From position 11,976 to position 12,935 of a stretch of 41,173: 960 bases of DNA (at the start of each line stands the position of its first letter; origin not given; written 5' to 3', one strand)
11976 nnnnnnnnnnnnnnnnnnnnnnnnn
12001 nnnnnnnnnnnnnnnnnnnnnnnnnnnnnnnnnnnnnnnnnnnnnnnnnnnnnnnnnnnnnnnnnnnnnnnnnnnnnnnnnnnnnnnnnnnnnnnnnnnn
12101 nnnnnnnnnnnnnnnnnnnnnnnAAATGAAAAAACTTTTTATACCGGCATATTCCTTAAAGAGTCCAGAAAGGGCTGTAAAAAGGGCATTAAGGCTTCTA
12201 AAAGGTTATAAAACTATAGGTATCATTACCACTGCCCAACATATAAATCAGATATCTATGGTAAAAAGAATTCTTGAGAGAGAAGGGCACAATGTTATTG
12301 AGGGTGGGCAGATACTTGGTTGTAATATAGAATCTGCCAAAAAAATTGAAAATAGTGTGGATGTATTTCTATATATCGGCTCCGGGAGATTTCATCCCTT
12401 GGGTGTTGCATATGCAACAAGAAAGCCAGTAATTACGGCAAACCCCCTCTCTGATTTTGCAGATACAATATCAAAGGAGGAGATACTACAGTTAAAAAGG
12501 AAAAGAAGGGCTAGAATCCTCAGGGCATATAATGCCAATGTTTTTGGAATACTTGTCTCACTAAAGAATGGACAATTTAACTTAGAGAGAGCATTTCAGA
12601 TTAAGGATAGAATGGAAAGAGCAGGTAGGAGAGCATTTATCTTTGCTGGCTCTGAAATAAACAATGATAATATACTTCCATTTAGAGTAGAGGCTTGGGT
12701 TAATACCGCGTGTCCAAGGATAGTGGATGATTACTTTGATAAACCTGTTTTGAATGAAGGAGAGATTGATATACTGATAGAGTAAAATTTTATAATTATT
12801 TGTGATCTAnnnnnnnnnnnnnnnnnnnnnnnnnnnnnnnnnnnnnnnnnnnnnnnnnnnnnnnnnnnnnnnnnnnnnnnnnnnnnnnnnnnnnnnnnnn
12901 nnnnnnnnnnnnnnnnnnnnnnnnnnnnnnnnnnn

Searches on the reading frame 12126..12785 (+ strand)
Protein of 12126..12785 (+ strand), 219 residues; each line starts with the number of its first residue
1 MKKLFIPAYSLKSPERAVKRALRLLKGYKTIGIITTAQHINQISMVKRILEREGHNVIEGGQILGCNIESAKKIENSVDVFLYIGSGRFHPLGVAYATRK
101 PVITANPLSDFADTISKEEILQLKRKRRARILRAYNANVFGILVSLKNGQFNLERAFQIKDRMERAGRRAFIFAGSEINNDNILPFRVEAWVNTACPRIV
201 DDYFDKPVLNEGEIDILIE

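Call 33: search_protein_families(library=pfam, proteins=[window:12126-12785:+], max_evalue=0.0001)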
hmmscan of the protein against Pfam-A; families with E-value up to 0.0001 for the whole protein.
window:12126-12785:+ (219 aa): 1 family
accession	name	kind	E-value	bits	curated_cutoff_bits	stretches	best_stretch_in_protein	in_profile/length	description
PF01866.22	Diphthamide_syn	-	1.3e-46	159.9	33.2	1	4-218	66-292/302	Putative diphthamide synthesis protein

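Call 46: search_solved_structures(query=window:12126-12785:+, show_alignments=0)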
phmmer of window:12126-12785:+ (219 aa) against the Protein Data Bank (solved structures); distinct sequences matched with E-value up to 0.001: 3.
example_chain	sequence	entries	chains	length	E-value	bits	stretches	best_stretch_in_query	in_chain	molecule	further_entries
6bxm_A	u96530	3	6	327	1.7e-38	135.2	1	5-217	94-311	Diphthamide biosynthesis enzyme Dph2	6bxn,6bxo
6q2d_A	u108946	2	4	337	2.9e-37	131.1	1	3-218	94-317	2-(3-amino-3-carboxypropyl)histidine synthase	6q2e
3lzc_A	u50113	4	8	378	1.3e-34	122.5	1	3-218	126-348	Dph2 | 2-(3-amino-3-carboxypropyl)histidine synthase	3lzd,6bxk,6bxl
